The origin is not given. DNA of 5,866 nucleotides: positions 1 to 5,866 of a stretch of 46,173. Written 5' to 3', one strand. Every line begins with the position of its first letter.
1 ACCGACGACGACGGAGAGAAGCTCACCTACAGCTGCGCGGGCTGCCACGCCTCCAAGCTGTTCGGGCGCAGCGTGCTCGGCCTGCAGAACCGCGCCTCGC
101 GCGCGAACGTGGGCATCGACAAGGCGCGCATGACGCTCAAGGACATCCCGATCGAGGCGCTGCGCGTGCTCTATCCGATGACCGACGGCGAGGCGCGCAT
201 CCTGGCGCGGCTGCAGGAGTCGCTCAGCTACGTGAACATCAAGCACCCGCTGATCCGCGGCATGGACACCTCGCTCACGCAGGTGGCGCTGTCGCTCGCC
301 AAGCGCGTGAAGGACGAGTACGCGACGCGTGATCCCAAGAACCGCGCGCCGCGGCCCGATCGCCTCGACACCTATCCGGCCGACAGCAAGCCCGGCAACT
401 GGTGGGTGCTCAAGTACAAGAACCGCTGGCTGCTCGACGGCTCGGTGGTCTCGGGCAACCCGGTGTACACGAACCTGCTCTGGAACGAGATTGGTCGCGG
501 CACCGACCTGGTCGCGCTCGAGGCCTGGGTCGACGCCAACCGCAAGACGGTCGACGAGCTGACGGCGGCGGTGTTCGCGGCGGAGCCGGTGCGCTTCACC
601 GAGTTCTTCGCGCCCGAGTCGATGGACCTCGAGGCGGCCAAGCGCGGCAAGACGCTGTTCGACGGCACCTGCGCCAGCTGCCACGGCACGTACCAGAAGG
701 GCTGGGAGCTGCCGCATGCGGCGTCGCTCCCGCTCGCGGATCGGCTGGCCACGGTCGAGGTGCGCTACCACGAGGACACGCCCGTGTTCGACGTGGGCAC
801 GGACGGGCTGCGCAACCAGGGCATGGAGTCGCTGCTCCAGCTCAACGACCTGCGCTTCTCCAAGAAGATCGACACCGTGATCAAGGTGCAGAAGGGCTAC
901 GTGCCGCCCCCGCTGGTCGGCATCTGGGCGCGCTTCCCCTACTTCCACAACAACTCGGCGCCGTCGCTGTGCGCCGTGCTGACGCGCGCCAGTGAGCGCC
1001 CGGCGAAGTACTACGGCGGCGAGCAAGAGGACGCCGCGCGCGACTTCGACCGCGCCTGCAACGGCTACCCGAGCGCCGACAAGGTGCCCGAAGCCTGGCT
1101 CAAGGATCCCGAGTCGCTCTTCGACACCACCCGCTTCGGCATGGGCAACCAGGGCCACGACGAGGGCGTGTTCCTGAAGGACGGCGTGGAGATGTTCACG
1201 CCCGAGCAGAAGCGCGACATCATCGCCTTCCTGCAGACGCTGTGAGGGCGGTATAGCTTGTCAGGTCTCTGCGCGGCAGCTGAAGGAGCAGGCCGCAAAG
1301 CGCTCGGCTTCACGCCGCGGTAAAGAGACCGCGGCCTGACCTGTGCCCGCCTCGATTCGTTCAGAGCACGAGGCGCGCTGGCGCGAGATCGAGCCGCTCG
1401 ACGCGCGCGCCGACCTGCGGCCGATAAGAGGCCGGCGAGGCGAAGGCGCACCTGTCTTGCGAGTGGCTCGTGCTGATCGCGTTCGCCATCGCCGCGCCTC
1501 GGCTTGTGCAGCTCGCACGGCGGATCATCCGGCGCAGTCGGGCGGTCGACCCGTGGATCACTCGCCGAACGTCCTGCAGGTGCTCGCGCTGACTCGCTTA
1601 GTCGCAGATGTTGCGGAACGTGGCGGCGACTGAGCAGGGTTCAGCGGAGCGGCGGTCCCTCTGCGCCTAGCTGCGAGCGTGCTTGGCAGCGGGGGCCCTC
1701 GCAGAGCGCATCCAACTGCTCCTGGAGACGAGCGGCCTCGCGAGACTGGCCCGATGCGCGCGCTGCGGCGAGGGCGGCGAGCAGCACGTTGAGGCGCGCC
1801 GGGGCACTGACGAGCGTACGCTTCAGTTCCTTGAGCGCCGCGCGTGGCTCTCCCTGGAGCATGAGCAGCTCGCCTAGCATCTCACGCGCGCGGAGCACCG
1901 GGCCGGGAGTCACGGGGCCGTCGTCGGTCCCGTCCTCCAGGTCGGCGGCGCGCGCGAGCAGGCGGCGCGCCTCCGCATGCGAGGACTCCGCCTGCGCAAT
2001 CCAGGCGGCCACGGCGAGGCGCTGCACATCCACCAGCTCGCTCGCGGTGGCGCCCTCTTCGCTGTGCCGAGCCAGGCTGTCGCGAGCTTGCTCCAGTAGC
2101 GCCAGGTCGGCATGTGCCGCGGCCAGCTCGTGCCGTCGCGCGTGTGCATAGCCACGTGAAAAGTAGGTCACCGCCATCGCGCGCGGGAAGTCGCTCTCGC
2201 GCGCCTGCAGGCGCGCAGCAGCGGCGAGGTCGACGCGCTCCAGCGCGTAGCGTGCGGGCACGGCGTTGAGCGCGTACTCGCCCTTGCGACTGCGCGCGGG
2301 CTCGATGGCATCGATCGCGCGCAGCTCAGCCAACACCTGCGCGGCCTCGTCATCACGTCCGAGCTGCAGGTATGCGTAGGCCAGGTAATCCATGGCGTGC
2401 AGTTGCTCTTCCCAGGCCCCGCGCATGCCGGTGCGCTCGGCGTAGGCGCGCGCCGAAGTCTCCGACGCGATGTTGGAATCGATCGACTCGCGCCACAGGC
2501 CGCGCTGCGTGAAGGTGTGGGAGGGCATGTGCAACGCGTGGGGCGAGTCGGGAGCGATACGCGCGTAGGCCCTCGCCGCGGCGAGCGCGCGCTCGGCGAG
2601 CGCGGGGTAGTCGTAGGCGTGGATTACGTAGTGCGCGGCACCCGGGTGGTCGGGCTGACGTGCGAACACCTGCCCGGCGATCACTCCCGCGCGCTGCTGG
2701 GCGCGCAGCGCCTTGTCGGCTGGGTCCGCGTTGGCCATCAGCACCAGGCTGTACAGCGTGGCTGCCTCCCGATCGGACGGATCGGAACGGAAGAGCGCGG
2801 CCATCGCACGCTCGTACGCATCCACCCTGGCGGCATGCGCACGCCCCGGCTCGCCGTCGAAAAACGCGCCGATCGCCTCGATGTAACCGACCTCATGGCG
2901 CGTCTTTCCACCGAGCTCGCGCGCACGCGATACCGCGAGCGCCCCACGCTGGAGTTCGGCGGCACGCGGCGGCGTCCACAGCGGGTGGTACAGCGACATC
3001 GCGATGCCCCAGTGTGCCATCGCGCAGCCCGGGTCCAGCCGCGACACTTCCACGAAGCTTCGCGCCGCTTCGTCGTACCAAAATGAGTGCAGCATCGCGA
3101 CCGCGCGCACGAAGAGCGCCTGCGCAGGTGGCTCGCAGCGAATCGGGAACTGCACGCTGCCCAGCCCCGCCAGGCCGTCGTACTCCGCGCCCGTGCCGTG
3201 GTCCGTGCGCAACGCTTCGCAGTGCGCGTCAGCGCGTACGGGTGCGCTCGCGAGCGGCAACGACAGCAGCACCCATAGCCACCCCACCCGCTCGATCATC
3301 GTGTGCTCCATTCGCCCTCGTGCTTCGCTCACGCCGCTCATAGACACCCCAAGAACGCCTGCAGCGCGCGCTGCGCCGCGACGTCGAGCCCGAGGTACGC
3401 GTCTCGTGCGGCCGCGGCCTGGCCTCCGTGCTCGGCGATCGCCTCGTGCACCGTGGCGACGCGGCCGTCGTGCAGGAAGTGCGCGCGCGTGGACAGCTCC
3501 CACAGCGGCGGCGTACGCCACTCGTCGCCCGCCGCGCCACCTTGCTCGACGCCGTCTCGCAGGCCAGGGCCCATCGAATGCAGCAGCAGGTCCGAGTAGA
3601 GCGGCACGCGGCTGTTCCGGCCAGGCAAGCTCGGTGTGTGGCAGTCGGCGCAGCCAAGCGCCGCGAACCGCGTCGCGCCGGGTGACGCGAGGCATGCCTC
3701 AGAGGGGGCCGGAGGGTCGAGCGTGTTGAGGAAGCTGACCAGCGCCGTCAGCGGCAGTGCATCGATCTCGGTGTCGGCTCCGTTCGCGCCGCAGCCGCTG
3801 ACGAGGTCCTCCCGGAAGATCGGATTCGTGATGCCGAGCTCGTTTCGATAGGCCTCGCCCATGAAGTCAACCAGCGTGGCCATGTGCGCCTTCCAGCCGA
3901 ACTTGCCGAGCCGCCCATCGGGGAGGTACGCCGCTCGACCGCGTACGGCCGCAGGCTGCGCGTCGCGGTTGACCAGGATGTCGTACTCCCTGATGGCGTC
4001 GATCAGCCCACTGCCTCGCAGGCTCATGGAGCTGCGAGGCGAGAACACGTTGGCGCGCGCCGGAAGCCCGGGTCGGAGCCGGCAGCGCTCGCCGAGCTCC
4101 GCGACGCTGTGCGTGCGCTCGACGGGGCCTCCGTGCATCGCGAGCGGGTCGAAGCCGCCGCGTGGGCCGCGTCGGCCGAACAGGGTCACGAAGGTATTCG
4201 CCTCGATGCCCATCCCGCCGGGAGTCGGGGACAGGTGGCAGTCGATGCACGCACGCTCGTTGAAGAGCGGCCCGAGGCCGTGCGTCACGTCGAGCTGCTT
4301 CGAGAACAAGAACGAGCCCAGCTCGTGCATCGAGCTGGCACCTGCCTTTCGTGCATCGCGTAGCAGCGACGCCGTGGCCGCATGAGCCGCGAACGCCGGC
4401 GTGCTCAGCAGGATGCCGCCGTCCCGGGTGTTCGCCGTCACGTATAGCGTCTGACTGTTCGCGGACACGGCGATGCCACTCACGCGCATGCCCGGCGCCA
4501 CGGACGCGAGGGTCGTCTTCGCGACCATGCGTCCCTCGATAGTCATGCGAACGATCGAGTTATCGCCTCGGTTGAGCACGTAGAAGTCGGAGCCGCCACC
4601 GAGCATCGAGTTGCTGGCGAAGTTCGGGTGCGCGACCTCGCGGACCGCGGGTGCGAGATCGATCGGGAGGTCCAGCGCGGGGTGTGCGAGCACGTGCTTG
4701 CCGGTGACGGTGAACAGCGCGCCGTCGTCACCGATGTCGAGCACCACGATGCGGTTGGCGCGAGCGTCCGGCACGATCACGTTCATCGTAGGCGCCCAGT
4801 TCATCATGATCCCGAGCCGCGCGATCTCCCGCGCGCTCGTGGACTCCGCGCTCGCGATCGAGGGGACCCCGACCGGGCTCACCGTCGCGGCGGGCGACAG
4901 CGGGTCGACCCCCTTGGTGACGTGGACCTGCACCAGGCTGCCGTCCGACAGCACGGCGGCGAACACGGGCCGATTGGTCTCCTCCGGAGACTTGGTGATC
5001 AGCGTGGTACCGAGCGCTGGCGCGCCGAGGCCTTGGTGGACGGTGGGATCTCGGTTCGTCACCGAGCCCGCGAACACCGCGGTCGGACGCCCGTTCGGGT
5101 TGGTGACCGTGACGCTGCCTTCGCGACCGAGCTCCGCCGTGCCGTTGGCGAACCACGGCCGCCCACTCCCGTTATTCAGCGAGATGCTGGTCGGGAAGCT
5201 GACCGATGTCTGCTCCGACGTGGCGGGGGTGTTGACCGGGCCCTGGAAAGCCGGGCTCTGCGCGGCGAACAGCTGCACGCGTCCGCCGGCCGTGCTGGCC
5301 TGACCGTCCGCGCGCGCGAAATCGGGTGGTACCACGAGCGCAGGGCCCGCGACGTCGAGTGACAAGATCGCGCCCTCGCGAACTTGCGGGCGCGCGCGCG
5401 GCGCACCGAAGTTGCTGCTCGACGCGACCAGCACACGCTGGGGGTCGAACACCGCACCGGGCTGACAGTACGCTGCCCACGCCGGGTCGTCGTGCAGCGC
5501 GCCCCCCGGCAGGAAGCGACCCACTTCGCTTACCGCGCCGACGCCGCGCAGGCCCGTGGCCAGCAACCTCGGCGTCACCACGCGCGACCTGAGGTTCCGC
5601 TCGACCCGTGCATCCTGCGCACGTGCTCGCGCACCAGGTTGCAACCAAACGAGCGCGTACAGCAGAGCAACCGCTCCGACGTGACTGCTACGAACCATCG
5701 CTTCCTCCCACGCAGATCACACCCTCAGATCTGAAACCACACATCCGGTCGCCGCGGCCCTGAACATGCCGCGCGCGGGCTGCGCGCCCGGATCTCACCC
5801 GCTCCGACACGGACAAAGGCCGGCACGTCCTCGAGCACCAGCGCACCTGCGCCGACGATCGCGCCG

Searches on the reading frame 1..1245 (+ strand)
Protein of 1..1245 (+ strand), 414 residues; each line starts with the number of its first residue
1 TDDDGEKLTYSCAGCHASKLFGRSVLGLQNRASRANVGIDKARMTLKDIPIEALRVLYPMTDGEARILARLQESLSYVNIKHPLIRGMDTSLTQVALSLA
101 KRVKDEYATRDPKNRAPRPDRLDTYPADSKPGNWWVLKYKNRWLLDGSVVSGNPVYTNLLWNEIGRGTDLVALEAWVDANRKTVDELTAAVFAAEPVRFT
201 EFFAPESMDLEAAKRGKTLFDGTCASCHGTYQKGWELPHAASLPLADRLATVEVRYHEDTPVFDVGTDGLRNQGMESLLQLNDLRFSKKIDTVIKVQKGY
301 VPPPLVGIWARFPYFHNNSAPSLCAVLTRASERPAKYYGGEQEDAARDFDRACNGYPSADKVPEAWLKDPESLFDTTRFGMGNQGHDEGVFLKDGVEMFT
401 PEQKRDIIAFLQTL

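Call 15: search_protein_families(library=pfam, proteins=[window:1-1245:+], max_evalue=0.0001)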
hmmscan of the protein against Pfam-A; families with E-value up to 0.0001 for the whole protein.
window:1-1245:+ (414 aa): 3 families
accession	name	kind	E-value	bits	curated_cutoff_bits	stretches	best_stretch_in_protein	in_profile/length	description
PF21419.2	RoxA-like_Cyt-c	-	1.3e-12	47.5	26.7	1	299-337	1-38/39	RoxA-like, cytochrome c-like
PF00034.26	Cytochrom_C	-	2.2e-08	35.7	21.3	0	213-236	1-24/90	Cytochrome c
PF13442.11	Cytochrome_CBB3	-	2.2e-06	28.4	27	0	212-243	2-25/68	Cytochrome C oxidase, cbb3-type, subunit III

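Call 47: search_protein_families(library=ncbifam, proteins=[window:1-1245:+], max_evalue=0.00001)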
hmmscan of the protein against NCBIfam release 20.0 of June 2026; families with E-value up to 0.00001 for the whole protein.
window:1-1245:+ (414 aa): 4 families
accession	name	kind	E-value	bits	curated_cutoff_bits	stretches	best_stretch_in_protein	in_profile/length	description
NF040606.1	CytoC_perox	subfamily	3.6e-22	79.2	150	1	296-413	422-524/524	di-heme-cytochrome C peroxidase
NF051462.1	RoxC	equivalog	2.1e-12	46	900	1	299-353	652-706/812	putative rubber dioxygenase RoxC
NF050033.2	RoxA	exception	6.1e-11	41.6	1000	1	298-336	510-547/673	rubber dioxygenase RoxA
NF050034.1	RoxB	equivalog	4.5e-09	35.3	900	1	221-335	391-515/652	rubber dioxygenase RoxB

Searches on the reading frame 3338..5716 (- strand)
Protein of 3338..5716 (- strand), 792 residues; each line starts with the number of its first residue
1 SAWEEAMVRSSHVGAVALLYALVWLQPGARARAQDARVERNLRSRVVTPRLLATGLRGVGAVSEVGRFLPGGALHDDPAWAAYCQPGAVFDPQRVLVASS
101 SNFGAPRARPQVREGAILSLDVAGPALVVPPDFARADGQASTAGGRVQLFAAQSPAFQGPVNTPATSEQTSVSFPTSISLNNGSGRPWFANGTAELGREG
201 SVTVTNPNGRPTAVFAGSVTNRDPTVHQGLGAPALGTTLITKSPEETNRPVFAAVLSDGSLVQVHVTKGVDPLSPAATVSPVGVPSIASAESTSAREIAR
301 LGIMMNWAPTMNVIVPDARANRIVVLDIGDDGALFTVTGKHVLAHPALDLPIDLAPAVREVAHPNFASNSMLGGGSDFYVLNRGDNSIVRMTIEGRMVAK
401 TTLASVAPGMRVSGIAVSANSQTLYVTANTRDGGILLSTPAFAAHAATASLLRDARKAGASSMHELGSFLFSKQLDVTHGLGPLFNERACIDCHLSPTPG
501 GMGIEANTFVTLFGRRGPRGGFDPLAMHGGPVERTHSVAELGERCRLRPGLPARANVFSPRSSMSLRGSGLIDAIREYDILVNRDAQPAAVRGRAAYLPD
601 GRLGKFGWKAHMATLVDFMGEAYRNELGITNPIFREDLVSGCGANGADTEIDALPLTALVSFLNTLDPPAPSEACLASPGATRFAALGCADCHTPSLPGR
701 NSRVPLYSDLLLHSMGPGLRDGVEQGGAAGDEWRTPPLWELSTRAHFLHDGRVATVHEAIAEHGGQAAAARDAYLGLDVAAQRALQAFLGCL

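Call 15: search_protein_families(library=pfam, proteins=[window:3338-5716:-], max_evalue=0.0001)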
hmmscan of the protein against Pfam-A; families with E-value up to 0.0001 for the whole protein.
window:3338-5716:- (792 aa): 1 family
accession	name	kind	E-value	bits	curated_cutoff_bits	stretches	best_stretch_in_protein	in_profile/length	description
PF06537.16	DHOR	-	1.3e-30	106.8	22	1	561-790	215-497/499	Di-haem oxidoreductase, putative peroxidase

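Call 47: search_protein_families(library=ncbifam, proteins=[window:3338-5716:-], max_evalue=0.00001)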
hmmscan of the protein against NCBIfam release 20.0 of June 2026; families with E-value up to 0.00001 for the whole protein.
window:3338-5716:- (792 aa): 0 families
